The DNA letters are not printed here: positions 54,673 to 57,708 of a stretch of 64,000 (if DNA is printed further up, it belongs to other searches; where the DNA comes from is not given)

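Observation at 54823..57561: Receptor-type class III cyclase with ACG-like topology and a partly degenerate catalytic site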

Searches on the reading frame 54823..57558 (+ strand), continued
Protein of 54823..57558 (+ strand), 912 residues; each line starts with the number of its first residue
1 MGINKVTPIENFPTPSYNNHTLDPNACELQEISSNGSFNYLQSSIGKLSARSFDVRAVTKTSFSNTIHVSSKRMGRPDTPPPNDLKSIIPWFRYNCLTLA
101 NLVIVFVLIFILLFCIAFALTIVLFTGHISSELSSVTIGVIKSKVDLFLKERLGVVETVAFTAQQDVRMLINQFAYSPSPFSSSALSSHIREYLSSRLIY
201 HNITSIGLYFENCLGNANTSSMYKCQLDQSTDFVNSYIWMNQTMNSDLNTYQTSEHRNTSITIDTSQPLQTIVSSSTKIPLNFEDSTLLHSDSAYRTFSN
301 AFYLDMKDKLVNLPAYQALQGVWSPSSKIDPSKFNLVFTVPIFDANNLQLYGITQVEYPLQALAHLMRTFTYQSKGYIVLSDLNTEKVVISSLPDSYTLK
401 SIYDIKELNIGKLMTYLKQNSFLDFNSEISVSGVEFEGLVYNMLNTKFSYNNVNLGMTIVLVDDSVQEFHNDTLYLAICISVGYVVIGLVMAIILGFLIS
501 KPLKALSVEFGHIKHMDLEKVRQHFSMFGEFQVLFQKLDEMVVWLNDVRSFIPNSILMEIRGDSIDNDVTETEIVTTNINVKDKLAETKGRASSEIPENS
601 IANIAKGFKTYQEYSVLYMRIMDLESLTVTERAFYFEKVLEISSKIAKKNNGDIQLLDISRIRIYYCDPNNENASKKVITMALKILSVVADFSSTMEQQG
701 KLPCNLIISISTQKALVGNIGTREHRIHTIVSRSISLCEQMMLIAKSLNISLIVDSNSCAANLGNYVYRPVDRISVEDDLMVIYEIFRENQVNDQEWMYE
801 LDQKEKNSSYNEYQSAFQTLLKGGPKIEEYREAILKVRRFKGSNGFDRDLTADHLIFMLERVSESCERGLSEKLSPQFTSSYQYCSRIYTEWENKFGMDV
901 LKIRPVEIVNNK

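Call 36: list_cluster_members(proteins=[P0074, P0093, P0095, P0108, P0112, P0116, P0120, P0100, P0010, P0060])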
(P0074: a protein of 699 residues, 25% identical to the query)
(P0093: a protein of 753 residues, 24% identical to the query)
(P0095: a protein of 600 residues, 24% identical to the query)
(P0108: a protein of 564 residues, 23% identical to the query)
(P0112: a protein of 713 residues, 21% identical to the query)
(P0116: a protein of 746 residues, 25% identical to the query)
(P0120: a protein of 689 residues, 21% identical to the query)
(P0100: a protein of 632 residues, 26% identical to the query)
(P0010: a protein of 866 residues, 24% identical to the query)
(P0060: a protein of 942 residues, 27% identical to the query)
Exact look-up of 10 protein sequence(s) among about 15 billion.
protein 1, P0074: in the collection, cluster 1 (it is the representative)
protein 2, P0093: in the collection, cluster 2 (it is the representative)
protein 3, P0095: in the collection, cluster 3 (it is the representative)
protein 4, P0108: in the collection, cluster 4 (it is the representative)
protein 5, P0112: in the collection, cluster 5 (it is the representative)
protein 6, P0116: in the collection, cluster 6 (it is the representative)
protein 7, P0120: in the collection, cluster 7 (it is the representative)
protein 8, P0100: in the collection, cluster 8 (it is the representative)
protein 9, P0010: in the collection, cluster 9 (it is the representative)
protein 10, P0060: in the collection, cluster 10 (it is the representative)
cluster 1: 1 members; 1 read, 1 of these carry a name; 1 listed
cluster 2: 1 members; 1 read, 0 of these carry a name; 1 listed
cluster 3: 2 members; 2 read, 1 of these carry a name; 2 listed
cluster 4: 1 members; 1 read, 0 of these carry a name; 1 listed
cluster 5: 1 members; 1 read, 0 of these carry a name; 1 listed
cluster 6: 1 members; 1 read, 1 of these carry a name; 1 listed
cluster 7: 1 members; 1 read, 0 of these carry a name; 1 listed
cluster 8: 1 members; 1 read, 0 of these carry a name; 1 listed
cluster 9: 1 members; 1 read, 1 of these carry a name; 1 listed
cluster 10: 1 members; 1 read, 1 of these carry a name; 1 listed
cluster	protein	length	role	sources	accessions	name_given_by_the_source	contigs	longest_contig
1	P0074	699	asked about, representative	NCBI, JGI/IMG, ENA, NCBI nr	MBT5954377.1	hypothetical protein HOG98_06615 [bacterium] | adenylate cyclase | hypothetical protein [bacterium]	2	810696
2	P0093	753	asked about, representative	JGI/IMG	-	-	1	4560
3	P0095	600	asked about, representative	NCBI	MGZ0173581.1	MAG: adenylate/guanylate cyclase domain-containing protein [Planctomycetales bacterium]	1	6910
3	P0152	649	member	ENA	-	-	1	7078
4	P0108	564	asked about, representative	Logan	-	-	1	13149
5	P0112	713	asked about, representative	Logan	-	-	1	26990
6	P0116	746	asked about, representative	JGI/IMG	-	adenylate cyclase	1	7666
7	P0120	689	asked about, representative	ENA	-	-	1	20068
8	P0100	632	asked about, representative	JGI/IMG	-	-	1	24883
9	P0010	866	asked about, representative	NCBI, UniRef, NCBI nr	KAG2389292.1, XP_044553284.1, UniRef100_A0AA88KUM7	hypothetical protein C9374_013852 [Naegleria lovaniensis] | Guanylate cyclase domain-containing protein n=1 Tax=Naegleria lovaniensis TaxID=51637 ... | uncharacterized protein C9374_013852 [Naegleria lovaniensis]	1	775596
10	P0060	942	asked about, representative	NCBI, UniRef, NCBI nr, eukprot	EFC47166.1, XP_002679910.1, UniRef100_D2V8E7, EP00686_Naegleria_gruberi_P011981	predicted protein [Naegleria gruberi] | Predicted protein n=1 Tax=Naegleria gruberi TaxID=5762 RepID=D2V8E7_NAEGR | uncharacterized protein NAEGRDRAFT_65131 [Naegleria gruberi]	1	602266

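Call 38: search_protein_families(library=pfam, proteins=[P0095, P0108, P0112, P0120, P0129, P0146, P0002, P0004, P0074], max_evalue=0.01)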
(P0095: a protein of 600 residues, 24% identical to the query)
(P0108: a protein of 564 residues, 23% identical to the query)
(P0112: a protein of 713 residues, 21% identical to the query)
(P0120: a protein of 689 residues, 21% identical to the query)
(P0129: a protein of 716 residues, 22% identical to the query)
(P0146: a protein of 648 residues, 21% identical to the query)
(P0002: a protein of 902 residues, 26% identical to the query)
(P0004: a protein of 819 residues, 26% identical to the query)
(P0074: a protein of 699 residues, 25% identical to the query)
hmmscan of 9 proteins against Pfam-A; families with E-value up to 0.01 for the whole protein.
P0095 (600 aa): 5 families
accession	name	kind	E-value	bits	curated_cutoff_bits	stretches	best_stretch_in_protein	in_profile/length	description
PF00211.25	Guanylate_cyc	-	1.8e-27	96.5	21.9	1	340-519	7-179/183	Adenylate and Guanylate cyclase catalytic domain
PF02743.24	dCache_1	-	2.6e-17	63.6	45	1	65-225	89-239/240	Cache domain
PF22673.2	MCP-like_PDC_1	-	3.2e-10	40.9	27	1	60-129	45-112/113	Methyl-accepting chemotaxis protein-like, first PDC sensor domain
PF17201.10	Cache_3-Cache_2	-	2.8e-07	30.6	27.7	1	102-238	161-295/299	Cache 3/Cache 2 fusion domain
PF00672.30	HAMP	-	1.6e-06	28.8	25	1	260-311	1-51/53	HAMP domain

P0108 (564 aa): 4 families
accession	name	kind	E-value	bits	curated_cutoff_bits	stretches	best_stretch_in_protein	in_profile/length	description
PF00211.25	Guanylate_cyc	-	1.4e-24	87.1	21.9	1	304-478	6-174/183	Adenylate and Guanylate cyclase catalytic domain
PF02743.24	dCache_1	-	2.6e-08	34.1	45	1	13-119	90-208/240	Cache domain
PF22673.2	MCP-like_PDC_1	-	6.8e-08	33.4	27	1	13-75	49-111/113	Methyl-accepting chemotaxis protein-like, first PDC sensor domain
PF00672.30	HAMP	-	0.0022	18.7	25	1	225-277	1-52/53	HAMP domain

P0112 (713 aa): 5 families
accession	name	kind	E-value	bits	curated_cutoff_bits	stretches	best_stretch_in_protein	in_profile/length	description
PF00211.25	Guanylate_cyc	-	1.5e-24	87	21.9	1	449-629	6-179/183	Adenylate and Guanylate cyclase catalytic domain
PF02743.24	dCache_1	-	1.1e-14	55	45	1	176-318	90-224/240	Cache domain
PF22673.2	MCP-like_PDC_1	-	1.6e-10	41.8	27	1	161-240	35-112/113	Methyl-accepting chemotaxis protein-like, first PDC sensor domain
PF25064.1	ARM_TT21_5th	-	0.0013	19.5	27.8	1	610-692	38-116/117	TT21 fifth ARM repeats domain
PF13390.11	DUF4108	-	0.0075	16.6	27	0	143-185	87-129/145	Protein of unknown function (DUF4108)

P0120 (689 aa): 4 families
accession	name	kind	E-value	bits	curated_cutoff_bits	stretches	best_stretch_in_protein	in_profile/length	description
PF00211.25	Guanylate_cyc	-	2.7e-23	82.9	21.9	1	444-621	9-179/183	Adenylate and Guanylate cyclase catalytic domain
PF02743.24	dCache_1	-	2.3e-16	60.5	45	1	157-303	75-227/240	Cache domain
PF22673.2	MCP-like_PDC_1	-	2.9e-09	37.8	27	1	163-234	43-113/113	Methyl-accepting chemotaxis protein-like, first PDC sensor domain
PF17201.10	Cache_3-Cache_2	-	0.0096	15.7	27.7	0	210-263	165-226/299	Cache 3/Cache 2 fusion domain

P0129 (716 aa): 4 families
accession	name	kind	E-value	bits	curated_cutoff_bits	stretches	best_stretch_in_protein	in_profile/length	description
PF00211.25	Guanylate_cyc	-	1.5e-25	90.3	21.9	1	455-636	6-179/183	Adenylate and Guanylate cyclase catalytic domain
PF02743.24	dCache_1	-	1.7e-22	80.6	45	1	98-339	58-239/240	Cache domain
PF22673.2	MCP-like_PDC_1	-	2.2e-09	38.2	27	1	162-231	44-113/113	Methyl-accepting chemotaxis protein-like, first PDC sensor domain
PF17201.10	Cache_3-Cache_2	-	0.00046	20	27.7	1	203-351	161-294/299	Cache 3/Cache 2 fusion domain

P0146 (648 aa): 3 families
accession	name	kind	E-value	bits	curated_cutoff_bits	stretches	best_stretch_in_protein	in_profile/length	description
PF00211.25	Guanylate_cyc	-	3.2e-22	79.5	21.9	1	409-584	7-175/183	Adenylate and Guanylate cyclase catalytic domain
PF02743.24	dCache_1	-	3.6e-19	69.7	45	1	121-294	74-239/240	Cache domain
PF22673.2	MCP-like_PDC_1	-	6.3e-16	59.2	27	1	115-198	30-112/113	Methyl-accepting chemotaxis protein-like, first PDC sensor domain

P0002 (902 aa): 0 families

P0004 (819 aa): 2 families
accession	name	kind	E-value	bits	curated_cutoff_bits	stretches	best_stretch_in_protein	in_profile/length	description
PF02743.24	dCache_1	-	0.0046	17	45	1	179-369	66-239/240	Cache domain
PF00211.25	Guanylate_cyc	-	0.0076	16.3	21.9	0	546-691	28-177/183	Adenylate and Guanylate cyclase catalytic domain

P0074 (699 aa): 4 families
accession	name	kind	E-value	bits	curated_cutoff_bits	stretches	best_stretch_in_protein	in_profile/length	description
PF00211.25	Guanylate_cyc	-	1.8e-25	90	21.9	1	441-623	6-181/183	Adenylate and Guanylate cyclase catalytic domain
PF22673.2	MCP-like_PDC_1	-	1.1e-10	42.4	27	1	132-230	13-111/113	Methyl-accepting chemotaxis protein-like, first PDC sensor domain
PF02743.24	dCache_1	-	3.6e-09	37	45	1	55-326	9-238/240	Cache domain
PF24695.1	PITM1-3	-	0.0077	16.9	27.7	0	585-640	6-58/98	PITM 1-3, beta-sandwich domain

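Call 40: find_homologous_proteins(query=A1, max_evalue=1e-10)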
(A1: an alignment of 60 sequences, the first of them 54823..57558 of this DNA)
Query A1 (60 sequences) (912 aa, profile of the alignment): 9 proteins with E <= 1e-10 among 8000 candidates.
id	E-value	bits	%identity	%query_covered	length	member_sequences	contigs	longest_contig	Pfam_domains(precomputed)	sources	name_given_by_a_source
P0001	1.8e-148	515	100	73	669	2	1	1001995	-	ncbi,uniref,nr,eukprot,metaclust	ncbi:predicted protein [Naegleria gruberi]|uniref:Predicted protein n=1 Tax=Naegleria gruberi TaxID=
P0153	9.7e-24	102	19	20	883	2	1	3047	PF00211.26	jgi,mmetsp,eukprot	mmetsp:Transcript_34581/g.55937 ORF Transcript_34581/g.55937 Transcript_34581/m.55937 type:complete 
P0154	8.7e-22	96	21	18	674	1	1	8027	PF05226.17,PF00211.26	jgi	jgi:adenylate cyclase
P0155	9.9e-20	89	28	7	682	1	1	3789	PF05226.17,PF00211.26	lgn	-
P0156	1.6e-16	78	21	23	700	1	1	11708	PF00211.26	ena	-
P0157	2.9e-16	77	24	11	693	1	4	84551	PF00211.26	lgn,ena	-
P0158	3.8e-15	74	23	20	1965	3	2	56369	PF00672.31,PF00211.26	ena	-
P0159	9.8e-14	69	-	-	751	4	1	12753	PF05226.17,PF00211.26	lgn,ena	-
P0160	6.4e-12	63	-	-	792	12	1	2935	PF13185.13,PF02743.25,PF22673.3,PF01590.33,PF00211.26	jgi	jgi:GAF domain-containing protein/class 3 adenylate cyclase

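Call 41: predict_structure(alignment_id=A1)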
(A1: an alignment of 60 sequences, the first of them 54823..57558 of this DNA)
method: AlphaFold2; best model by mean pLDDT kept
length: 912 residues; sequences in the alignment: 60
mean_pLDDT: 77.9   pTM: 0.49
mean pLDDT of the five models: 77.9, 77.4, 77.2, 76.8, 76.6
residues with pLDDT >= 90: 436; 70-90: 220; 50-70: 82; < 50: 174
segments of 3 or more residues with pLDDT < 50: 1-88, 261-299, 563-597, 898-901, 909-912
pLDDT, mean of each block of 10 residues (from residue 1): 43 38 38 31 34 34 34 37 43 75 91 92 89 90 94 96 93 71 81 93 93 72 89 82 85 68 44 39 38 39 84 91 76 83 89 92 87 81 90 82 92 95 79 89 94 93 85 90 93 92 91 87 90 92 87 71 42 32 38 44 66 95 95 97 97 95 93 92 98 97 97 91 83 94 95 97 95 91 96 82 93 95 85 96 90 94 84 55 75 57 53 39
secondary structure, 60 per line:
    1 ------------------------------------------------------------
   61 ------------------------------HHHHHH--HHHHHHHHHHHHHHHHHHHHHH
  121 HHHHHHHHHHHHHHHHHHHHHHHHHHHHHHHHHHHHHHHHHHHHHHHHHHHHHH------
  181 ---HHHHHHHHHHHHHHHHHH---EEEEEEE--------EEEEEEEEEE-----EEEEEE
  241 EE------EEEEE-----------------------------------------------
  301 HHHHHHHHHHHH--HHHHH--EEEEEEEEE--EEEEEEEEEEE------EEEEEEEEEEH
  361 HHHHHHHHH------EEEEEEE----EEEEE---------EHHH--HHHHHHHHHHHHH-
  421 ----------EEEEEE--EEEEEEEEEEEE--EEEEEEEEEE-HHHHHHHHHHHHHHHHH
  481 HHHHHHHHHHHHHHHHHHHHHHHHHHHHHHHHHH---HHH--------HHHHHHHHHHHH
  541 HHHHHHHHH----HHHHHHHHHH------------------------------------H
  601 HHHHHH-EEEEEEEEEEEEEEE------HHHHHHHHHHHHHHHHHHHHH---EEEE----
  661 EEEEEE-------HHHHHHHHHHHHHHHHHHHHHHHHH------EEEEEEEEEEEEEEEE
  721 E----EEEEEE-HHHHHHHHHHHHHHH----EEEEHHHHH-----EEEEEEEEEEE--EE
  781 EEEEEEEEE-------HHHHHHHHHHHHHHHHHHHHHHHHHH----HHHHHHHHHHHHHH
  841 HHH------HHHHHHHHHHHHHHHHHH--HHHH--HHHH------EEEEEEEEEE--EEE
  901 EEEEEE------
elements in order (helices of 4 or more, strands of 3 or more residues): H91-96 H99-174 H184-201 E205-211 E220-229 E235-242 E249-253 H301-312 H315-319 E322-330 E333-343 E350-359 H360-369 E376-382 E387-391 H407-419 E431-436 E439-450 E453-462 H464-514 H529-549 H554-563 H600-606 E608-622 H629-649 E653-656 E661-666 H674-698 E705-721 E726-731 H733-747 E752-755 H756-760 E766-776 E779-789 H797-822 H827-843 H850-867 H870-873 H876-879 E886-895 E898-906

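Call 43: fold_search(model_id=the predicted structure, library=pdb)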
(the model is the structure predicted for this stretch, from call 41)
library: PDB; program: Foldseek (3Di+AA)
matches with E <= 10: 947; with E <= 0.001: 256
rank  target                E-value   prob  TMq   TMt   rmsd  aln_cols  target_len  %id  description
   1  9a69_B                4.4e-10  1.00  0.22  0.29  94.2       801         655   10  Integrative model of MCPB-MCPC by crosslinking MS and deep learning (released 2024-09-18)
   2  2w01_B                9.1e-10  1.00  0.18  0.76   3.2       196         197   14  Crystal structure of the guanylyl cyclase Cya2 (released 2008-09-30)
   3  9a65_B                1.7e-09  1.00  0.24  0.31  97.8       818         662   11  Integrative model of YVAQ-MCPB by crosslinking MS and deep learning (released 2024-09-18)
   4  3r5g_B                2.0e-09  1.00  0.18  0.77   3.5       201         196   18  Crystal structure of the adenylyl cyclase CyaB from P. aeruginosa (released 2012-01-11)
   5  5o5k_A                2.5e-09  1.00  0.17  0.65   6.3       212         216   12  X-ray structure of a bacterial adenylyl cyclase soluble domain (released 2017-11-01)
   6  2w01_D                2.8e-09  1.00  0.18  0.78   2.5       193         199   13  Crystal structure of the guanylyl cyclase Cya2 (released 2008-09-30)
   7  2w01_C                2.8e-09  1.00  0.18  0.75   3.1       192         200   15  Crystal structure of the guanylyl cyclase Cya2 (released 2008-09-30)
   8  2w01_A                3.6e-09  1.00  0.18  0.72   3.8       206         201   14  Crystal structure of the guanylyl cyclase Cya2 (released 2008-09-30)
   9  5mbj_B                3.6e-09  1.00  0.18  0.47  22.6       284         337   11  Structure of a bacterial light-regulated adenylyl cyclase (released 2017-04-05)
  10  3r5g_A                3.9e-09  1.00  0.18  0.77   2.7       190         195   18  Crystal structure of the adenylyl cyclase CyaB from P. aeruginosa (released 2012-01-11)
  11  5mbe_B                4.8e-09  1.00  0.18  0.46  31.1       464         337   10  Structure of a bacterial light-regulated adenylyl cylcase (released 2017-04-05)
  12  9f1x                  4.8e-09  1.00  0.17  0.43  31.8       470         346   10  SSX room temperature structure of Oscillatoria acuminata adenylyate cyclase. (released 2025-02-26)
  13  4yus                  5.2e-09  1.00  0.18  0.44   5.5       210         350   15  Crystal structure of photoactivated adenylyl cyclase of a cyanobacteriaOscillatoria acuminata in hexagonal form (released 2016-06-01)
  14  9f1w                  5.2e-09  1.00  0.17  0.43  30.7       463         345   11  SFX room temperature structure of Oscillatoria acuminata adenylyate cyclase. (released 2025-02-26)
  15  5o5l_A                5.8e-09  1.00  0.17  0.64   7.2       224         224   13  X-ray structure of a bacterial adenylyl cyclase soluble domain, solved at cryogenic temperature (released 2017-11-01)
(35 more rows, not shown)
